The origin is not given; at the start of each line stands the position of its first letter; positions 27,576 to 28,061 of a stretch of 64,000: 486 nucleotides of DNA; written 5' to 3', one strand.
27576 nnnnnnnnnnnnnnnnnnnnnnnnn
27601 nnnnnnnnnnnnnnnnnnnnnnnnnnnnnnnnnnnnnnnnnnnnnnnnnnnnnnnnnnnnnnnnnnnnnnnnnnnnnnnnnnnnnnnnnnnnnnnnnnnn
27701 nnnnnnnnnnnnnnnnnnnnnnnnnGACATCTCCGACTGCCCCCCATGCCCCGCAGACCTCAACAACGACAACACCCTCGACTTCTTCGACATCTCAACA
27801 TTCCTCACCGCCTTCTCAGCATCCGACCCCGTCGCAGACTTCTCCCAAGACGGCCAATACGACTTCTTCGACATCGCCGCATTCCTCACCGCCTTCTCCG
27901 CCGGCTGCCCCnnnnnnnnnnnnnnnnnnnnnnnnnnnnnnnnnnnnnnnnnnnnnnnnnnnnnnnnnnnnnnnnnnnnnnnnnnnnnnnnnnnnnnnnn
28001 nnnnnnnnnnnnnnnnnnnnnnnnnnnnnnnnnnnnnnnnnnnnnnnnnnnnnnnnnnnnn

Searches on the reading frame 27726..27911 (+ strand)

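Call 12: search_protein_families(library=pfam, proteins=[window:27726-27911:+], max_evalue=10)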
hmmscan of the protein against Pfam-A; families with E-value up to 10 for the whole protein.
seq(62 aa): 1 family
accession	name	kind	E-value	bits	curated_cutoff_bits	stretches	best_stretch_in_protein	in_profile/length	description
PF13517.12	FG-GAP_3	-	0.012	16.6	26.9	1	8-21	47-60/61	FG-GAP-like repeat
